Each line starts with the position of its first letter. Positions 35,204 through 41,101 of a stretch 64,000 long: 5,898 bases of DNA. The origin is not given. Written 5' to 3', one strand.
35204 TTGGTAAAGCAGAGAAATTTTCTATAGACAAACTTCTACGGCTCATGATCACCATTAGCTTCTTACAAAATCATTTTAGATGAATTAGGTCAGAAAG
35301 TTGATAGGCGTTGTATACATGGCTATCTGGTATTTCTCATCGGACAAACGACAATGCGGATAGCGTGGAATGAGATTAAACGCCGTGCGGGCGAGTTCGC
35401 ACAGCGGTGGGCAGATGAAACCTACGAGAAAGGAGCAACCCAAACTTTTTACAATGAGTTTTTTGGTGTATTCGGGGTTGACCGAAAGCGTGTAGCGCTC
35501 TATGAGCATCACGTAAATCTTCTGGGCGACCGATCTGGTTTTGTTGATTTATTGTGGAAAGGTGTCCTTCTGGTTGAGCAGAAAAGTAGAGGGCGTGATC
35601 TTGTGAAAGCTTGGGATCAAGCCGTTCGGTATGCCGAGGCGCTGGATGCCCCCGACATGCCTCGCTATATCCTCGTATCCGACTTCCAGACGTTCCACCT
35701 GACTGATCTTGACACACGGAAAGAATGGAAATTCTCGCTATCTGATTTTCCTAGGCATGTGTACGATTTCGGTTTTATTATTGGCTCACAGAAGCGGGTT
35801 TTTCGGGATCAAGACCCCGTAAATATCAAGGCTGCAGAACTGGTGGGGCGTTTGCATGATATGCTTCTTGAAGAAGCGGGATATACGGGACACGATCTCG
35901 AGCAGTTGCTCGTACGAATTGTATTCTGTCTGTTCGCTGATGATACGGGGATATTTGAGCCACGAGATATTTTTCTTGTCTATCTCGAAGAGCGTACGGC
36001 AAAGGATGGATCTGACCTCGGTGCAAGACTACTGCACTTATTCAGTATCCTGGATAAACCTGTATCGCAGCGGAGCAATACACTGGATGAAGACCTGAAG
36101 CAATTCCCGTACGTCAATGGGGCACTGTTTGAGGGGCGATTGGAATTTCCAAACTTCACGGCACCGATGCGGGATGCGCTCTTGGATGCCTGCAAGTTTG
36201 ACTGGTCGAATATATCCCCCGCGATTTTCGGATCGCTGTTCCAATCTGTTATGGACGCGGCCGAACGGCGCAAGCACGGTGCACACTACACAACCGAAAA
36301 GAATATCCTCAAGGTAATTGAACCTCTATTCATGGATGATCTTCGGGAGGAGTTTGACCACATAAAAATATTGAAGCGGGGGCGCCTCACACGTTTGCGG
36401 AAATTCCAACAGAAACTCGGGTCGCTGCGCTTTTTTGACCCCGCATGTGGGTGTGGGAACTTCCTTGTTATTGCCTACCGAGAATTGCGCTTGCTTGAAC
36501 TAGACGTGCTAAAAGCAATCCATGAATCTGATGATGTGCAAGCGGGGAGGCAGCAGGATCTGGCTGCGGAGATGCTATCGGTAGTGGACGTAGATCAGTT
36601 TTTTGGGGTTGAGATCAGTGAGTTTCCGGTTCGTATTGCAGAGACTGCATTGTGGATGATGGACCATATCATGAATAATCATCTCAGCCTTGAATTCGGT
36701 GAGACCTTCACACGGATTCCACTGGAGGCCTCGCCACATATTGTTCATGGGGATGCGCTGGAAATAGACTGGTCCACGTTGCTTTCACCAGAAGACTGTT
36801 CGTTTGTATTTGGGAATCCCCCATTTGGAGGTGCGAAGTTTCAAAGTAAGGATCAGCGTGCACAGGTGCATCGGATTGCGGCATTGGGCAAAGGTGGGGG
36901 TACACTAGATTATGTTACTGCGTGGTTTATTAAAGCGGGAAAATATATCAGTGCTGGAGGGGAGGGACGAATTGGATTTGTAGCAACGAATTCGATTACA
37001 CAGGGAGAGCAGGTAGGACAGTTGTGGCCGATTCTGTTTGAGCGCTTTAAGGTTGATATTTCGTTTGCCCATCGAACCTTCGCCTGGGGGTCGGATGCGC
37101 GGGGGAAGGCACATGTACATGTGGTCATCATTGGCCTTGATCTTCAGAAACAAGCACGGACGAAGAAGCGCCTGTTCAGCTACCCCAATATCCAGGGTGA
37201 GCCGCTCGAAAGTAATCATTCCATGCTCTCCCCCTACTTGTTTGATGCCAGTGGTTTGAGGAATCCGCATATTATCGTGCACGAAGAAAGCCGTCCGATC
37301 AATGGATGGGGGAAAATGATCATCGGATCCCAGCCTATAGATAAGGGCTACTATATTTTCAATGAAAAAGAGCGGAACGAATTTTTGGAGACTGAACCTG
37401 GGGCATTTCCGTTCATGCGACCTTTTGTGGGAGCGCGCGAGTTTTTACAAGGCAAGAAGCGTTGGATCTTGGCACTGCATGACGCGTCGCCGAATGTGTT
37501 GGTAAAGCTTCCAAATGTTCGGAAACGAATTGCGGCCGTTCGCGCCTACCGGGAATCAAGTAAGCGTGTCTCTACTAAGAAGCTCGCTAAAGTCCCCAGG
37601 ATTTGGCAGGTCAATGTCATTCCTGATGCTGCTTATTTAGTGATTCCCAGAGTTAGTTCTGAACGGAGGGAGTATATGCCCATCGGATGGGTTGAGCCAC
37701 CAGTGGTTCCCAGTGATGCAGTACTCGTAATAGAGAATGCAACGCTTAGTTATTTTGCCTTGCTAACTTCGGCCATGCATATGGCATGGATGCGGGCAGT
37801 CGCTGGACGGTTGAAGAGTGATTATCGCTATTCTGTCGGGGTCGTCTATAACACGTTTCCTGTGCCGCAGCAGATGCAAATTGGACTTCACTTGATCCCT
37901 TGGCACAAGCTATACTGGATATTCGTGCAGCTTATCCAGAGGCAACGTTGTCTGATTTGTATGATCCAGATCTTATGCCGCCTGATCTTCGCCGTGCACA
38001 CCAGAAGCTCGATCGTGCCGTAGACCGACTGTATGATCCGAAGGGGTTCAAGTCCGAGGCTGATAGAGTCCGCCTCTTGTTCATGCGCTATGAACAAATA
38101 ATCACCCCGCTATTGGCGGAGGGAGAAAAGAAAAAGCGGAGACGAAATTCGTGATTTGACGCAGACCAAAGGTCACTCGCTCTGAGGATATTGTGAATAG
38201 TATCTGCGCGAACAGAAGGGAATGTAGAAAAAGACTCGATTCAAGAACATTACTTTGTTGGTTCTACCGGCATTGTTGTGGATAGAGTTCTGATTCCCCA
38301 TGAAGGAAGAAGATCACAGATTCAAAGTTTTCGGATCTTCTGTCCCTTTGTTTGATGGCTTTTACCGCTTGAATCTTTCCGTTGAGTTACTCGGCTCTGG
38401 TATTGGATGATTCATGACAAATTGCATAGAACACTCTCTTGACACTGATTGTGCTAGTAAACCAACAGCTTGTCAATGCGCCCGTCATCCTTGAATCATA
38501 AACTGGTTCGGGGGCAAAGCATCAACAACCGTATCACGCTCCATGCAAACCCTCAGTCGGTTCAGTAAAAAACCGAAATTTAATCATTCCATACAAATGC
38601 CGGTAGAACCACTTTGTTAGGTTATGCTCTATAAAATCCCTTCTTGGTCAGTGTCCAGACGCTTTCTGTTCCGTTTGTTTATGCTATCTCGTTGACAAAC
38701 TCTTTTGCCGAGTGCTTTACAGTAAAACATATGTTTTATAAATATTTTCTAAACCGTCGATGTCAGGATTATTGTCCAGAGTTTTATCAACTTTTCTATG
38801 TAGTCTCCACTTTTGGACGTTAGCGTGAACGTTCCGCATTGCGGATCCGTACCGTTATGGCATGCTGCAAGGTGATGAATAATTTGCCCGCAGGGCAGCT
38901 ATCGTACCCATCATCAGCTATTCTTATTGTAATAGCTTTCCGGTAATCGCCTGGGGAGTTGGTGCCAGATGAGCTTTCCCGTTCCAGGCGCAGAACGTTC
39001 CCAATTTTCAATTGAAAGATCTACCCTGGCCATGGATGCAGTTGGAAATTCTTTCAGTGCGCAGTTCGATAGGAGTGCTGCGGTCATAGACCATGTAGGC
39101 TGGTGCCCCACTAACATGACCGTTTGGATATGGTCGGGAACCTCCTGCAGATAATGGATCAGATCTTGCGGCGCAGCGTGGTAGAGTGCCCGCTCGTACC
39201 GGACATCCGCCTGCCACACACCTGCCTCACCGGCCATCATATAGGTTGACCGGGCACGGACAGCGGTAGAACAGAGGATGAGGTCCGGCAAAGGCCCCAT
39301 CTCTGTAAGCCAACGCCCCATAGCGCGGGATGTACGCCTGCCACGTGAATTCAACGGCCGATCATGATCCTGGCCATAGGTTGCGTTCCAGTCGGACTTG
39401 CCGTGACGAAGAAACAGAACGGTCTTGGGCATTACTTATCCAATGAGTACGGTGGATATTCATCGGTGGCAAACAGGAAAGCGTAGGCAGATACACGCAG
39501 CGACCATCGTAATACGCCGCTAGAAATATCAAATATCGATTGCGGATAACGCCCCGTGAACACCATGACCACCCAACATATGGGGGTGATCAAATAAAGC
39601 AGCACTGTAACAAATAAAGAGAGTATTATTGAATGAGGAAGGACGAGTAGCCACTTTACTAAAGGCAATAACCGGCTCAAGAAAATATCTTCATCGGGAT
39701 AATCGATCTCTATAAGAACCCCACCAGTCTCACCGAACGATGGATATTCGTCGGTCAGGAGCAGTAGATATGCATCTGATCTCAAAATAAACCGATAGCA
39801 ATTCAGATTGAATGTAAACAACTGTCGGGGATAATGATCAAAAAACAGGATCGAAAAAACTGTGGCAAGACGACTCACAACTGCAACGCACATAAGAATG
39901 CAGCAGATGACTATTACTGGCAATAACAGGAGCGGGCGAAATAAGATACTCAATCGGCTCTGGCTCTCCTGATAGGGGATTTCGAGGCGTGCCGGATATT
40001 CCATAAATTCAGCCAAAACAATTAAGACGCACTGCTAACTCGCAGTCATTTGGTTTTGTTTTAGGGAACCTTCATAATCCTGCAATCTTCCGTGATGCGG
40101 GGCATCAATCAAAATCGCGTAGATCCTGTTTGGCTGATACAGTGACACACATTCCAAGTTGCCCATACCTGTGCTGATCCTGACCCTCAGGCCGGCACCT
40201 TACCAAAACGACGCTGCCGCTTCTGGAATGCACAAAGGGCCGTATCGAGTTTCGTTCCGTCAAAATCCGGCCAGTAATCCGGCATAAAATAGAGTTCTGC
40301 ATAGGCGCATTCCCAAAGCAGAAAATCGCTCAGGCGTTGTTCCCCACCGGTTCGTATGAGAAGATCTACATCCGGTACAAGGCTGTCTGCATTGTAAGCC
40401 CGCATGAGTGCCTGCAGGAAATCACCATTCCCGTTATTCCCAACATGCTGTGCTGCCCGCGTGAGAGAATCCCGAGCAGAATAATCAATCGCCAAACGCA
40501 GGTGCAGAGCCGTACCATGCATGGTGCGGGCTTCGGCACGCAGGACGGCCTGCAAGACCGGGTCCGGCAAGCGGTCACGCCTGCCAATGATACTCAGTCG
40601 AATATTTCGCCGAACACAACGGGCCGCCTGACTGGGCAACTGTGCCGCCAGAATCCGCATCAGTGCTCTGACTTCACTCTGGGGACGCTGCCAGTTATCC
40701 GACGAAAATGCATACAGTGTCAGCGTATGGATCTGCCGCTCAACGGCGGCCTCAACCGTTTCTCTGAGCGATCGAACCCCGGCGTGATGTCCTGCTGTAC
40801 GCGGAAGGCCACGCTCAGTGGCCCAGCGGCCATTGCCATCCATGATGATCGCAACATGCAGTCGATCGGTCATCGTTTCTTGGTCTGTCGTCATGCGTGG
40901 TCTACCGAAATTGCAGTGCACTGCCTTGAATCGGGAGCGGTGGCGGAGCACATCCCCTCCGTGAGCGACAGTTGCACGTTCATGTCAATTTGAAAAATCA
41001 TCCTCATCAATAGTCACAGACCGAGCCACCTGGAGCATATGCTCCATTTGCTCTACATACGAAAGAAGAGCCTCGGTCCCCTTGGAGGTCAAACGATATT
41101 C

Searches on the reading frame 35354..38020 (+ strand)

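Call 79: search_protein_families(library=pfam, proteins=[window:35354-38020:+], max_evalue=0.00001)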
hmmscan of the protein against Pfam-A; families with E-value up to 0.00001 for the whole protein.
window:35354-38020:+ (889 aa): 4 families
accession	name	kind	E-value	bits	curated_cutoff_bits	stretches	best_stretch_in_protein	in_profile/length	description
PF20473.4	MmeI_Mtase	-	9.9e-82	274.4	27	1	346-608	9-258/259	MmeI, DNA-methyltransferase domain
PF20466.3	MmeI_TRD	-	1.3e-68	230.8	27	1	637-839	2-206/207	MmeI, target recognition domain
PF20464.3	MmeI_N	-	3.3e-41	142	27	1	11-173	2-180/181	MmeI, N-terminal domain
PF20465.4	MmeI_hel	-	2.5e-23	83.1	27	1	180-259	1-75/75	MmeI, helicase spacer domain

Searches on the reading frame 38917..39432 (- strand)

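Call 25: search_protein_families(library=pfam, proteins=[window:38917-39432:-], max_evalue=0.00001)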
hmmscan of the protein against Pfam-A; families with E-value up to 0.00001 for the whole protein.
window:38917-39432:- (172 aa): 1 family
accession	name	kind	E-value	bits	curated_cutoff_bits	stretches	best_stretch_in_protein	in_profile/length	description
PF00300.27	His_Phos_1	-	1.9e-12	47.7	21.7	1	5-70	1-66/194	Histidine phosphatase superfamily (branch 1)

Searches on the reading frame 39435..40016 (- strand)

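Call 25: search_protein_families(library=pfam, proteins=[window:39435-40016:-], max_evalue=0.00001)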
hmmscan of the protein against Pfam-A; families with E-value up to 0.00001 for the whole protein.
window:39435-40016:- (194 aa): 1 family
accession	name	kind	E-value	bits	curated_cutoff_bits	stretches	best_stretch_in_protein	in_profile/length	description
PF14333.11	DUF4389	-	3e-21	75.5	25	2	120-189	6-73/76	Domain of unknown function (DUF4389)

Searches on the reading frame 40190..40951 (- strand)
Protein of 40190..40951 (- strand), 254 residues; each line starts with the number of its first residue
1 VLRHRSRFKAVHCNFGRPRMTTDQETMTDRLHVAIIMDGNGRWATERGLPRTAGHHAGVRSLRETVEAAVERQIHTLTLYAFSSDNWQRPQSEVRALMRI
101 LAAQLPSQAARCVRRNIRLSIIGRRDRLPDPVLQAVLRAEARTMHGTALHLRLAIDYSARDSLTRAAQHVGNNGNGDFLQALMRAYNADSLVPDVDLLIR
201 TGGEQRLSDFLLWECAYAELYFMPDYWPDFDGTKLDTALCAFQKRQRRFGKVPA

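Call 25: search_protein_families(library=pfam, proteins=[window:40190-40951:-], max_evalue=0.00001)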
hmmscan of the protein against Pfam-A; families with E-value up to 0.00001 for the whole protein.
window:40190-40951:- (254 aa): 1 family
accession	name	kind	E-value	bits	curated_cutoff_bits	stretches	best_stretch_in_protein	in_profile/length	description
PF01255.24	Prenyltransf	-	1.6e-72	244.1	27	1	36-250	1-219/219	Putative undecaprenyl diphosphate synthase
